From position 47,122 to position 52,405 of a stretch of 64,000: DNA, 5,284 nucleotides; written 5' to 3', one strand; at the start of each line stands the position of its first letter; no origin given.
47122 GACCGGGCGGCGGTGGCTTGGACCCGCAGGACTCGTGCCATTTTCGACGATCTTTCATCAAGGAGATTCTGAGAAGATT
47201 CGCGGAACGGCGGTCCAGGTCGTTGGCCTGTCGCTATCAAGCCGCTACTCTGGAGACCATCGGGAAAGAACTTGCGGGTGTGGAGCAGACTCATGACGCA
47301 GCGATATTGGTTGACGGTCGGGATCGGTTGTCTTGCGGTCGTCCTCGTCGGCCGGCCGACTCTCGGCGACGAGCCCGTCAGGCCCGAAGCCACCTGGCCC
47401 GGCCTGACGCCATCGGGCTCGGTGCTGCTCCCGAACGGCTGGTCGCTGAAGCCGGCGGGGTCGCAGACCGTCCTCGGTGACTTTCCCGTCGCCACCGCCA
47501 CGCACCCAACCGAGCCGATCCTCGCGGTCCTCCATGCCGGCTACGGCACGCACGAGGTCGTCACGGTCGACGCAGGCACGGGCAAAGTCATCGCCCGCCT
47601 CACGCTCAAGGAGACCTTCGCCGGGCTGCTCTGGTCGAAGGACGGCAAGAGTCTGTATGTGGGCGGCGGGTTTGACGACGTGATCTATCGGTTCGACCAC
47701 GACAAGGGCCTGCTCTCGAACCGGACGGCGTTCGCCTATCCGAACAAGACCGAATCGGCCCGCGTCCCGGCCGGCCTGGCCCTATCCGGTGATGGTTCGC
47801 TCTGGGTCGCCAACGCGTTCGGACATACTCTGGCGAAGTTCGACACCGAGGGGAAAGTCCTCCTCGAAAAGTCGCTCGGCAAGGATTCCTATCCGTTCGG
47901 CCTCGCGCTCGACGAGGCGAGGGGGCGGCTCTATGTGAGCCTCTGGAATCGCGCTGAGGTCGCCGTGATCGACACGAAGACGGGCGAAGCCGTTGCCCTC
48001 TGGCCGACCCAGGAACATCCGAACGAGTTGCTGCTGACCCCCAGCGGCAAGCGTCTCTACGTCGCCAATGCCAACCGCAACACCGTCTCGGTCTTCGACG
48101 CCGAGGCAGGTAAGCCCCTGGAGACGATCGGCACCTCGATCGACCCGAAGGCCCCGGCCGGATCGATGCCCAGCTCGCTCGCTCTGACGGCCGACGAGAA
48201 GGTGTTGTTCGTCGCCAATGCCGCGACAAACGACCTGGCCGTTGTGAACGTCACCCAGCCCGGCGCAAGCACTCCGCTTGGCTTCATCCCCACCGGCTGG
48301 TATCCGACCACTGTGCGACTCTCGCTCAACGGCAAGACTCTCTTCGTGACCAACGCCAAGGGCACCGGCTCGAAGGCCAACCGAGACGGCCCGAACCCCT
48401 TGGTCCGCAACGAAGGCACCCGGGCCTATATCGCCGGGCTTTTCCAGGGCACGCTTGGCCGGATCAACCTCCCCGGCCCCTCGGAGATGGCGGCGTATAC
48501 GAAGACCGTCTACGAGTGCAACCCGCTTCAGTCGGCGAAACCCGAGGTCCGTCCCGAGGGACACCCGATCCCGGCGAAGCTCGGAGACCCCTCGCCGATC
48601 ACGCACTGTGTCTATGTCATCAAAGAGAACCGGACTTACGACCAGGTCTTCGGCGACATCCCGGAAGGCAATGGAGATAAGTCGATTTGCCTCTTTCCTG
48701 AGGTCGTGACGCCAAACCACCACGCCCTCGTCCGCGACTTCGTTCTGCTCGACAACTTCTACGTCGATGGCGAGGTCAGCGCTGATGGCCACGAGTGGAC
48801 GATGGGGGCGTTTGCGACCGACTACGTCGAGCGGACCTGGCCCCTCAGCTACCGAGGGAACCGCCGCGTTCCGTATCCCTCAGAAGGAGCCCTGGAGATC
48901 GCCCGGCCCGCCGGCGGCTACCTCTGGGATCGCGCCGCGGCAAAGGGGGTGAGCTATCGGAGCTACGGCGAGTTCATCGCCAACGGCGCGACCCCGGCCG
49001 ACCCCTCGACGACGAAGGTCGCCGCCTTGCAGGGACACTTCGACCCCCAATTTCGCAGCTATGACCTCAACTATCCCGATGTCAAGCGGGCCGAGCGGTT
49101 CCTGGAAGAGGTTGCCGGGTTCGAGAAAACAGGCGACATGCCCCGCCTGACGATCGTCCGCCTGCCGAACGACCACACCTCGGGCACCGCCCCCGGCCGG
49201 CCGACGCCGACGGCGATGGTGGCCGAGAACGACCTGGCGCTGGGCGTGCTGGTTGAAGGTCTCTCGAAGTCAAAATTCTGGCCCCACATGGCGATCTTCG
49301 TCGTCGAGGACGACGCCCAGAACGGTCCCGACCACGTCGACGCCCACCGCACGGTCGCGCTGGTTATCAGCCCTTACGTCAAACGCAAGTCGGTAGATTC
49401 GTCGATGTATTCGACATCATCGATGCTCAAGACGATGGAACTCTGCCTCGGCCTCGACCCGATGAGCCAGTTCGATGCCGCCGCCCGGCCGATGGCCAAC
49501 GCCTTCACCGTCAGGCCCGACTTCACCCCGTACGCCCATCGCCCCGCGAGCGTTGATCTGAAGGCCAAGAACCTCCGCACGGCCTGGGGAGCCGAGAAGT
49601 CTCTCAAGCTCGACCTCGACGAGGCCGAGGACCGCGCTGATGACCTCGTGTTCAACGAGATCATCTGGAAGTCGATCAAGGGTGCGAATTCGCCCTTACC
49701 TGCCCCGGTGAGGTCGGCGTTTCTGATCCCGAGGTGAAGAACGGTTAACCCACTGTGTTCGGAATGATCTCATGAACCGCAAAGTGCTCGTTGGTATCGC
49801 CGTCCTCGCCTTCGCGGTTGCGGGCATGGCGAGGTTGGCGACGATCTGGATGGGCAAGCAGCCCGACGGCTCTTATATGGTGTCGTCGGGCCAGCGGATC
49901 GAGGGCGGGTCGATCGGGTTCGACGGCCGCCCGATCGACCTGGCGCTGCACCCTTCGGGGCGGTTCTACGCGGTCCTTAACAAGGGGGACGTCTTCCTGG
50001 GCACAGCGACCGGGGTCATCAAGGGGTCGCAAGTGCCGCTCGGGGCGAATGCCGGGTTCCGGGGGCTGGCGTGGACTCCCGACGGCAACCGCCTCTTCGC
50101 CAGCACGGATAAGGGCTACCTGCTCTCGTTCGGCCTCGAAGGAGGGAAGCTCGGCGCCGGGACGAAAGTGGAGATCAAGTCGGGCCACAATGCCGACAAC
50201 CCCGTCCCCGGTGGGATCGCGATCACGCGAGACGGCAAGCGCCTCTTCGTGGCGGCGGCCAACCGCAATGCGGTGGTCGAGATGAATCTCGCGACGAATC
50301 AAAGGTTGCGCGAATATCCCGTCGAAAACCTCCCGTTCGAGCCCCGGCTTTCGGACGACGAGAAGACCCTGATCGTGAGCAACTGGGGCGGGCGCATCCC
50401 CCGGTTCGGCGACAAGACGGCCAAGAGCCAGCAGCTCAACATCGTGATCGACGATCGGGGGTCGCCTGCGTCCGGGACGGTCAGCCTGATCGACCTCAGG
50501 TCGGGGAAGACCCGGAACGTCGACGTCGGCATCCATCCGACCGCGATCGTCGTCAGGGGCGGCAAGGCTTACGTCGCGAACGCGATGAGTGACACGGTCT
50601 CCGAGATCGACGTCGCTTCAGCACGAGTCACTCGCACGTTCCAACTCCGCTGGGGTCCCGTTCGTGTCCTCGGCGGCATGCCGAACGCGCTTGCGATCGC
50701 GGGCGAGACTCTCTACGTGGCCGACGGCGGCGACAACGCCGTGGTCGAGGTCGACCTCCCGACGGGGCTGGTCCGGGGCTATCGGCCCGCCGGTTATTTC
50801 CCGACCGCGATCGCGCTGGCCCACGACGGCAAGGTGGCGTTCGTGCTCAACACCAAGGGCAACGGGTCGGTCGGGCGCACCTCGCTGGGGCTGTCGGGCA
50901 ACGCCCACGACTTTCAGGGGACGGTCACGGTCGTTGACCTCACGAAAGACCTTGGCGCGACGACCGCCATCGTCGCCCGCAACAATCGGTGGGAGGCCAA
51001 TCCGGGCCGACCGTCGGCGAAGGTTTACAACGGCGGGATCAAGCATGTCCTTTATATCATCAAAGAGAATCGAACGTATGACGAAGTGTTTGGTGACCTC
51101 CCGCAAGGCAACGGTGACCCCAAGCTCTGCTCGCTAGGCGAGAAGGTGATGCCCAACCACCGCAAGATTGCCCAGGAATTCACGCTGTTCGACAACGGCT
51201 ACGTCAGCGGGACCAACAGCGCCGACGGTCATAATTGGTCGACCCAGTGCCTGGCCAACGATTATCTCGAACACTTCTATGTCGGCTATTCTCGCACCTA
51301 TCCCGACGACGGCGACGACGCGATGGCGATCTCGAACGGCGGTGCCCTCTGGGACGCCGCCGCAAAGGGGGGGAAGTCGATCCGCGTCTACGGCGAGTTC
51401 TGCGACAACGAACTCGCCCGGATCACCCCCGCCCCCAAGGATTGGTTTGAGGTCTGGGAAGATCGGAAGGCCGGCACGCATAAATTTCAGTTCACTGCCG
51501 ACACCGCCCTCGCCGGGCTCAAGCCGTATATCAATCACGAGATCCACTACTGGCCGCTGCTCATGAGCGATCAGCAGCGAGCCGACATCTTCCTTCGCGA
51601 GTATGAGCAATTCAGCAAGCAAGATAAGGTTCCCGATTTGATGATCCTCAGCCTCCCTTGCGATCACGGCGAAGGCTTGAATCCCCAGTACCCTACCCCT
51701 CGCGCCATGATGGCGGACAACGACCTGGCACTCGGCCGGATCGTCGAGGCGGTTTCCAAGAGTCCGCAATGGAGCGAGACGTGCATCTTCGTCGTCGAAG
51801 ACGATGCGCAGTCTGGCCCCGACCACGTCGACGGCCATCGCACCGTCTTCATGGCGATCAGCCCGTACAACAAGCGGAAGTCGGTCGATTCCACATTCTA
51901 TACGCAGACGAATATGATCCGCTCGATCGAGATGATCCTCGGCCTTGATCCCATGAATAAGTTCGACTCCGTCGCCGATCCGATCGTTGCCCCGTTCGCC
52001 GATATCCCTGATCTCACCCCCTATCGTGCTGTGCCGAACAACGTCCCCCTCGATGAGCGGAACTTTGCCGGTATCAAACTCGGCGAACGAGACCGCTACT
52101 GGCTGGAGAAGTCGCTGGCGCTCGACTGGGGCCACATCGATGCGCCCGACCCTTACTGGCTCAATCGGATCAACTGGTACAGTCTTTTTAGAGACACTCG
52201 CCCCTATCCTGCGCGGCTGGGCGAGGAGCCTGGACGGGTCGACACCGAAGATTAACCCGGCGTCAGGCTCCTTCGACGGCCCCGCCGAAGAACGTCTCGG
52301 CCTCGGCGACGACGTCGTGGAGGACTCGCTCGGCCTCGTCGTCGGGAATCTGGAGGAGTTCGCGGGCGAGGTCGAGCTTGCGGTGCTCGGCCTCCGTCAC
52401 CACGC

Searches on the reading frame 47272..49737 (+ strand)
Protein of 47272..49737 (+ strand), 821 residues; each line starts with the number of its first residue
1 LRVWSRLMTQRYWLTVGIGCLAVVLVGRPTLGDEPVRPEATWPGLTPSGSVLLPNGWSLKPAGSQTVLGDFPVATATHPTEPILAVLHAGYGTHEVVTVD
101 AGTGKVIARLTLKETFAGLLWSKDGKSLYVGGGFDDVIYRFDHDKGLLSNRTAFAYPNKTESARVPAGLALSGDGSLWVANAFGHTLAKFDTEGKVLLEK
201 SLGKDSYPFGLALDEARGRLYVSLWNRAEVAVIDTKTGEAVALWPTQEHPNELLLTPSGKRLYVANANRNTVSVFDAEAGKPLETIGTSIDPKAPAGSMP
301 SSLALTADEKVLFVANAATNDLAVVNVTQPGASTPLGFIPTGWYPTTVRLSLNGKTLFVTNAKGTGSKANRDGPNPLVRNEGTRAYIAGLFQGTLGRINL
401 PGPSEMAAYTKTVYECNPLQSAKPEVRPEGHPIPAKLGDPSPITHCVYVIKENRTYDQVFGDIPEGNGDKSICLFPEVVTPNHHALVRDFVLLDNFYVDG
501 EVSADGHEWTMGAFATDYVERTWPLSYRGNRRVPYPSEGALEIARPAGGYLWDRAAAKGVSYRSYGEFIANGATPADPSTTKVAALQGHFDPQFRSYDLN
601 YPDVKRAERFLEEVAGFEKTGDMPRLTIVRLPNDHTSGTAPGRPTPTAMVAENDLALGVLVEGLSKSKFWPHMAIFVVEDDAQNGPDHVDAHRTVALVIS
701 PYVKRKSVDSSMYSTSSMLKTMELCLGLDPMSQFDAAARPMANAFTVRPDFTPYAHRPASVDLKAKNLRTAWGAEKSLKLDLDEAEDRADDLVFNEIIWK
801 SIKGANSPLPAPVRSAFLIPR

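Call 22: search_protein_families(library=pfam, proteins=[window:47272-49737:+], max_evalue=0.001)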
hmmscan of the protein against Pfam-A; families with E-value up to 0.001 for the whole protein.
window:47272-49737:+ (821 aa): 7 families
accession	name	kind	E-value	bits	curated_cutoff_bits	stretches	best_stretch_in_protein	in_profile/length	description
PF08450.18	SGL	-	2e-17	64.1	26.3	1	99-222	120-242/246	SMP-30/Gluconolactonase/LRE-like region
PF10282.15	Lactonase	-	4.6e-10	39.7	21.7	1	254-363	197-311/344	Lactonase, 7-bladed beta-propeller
PF04185.19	Phosphoesterase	-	4.6e-10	39.6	23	1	475-724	102-351/356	Phosphoesterase family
PF25174.1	Beta-prop_THOC3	-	9.6e-07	28.5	305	0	87-154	62-128/272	THOC3 beta-propeller domain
PF01436.27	NHL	-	2.9e-05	24.3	20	0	166-190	4-28/28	NHL repeat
PF24684.1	Vgb_lyase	-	7.9e-05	22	50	1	156-266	174-282/290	Virginiamycin B lyase family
PF13360.13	PQQ_2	-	0.00022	21.4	27.6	0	95-282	4-140/233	Outer membrane protein assembly factor BamB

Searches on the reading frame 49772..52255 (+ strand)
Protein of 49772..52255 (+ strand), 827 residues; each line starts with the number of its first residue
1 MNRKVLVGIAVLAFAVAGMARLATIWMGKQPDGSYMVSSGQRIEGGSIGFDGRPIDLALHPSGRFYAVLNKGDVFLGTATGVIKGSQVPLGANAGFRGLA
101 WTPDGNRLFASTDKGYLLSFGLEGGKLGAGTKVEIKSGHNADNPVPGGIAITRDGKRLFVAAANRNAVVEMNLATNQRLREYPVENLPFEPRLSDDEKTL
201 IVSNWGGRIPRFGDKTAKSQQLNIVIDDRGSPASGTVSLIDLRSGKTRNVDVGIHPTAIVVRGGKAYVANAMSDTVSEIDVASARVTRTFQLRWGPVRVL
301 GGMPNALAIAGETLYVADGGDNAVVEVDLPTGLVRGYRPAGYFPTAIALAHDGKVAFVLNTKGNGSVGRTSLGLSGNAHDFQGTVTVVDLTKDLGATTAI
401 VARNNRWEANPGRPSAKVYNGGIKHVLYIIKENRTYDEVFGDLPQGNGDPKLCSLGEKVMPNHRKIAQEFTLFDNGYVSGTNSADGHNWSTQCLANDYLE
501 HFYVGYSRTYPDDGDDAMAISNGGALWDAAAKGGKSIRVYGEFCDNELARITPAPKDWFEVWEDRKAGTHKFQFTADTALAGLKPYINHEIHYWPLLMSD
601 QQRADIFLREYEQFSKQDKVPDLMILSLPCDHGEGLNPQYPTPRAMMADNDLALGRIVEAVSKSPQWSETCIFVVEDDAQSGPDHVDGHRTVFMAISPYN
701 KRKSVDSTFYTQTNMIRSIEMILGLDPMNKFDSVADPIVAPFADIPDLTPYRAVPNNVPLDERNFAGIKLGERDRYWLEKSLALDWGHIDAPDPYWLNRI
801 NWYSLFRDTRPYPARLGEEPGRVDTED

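Call 73: search_protein_families(library=pfam, proteins=[window:49772-52255:+], max_evalue=0.001)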
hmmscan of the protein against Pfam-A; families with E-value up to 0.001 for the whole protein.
window:49772-52255:+ (827 aa): 2 families
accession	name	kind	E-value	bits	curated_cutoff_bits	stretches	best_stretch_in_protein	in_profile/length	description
PF04185.19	Phosphoesterase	-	1.7e-10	41.1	23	1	514-725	158-355/356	Phosphoesterase family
PF13449.12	Phytase-like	-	0.0008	19.8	27.6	0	95-185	5-107/284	Esterase-like activity of phytase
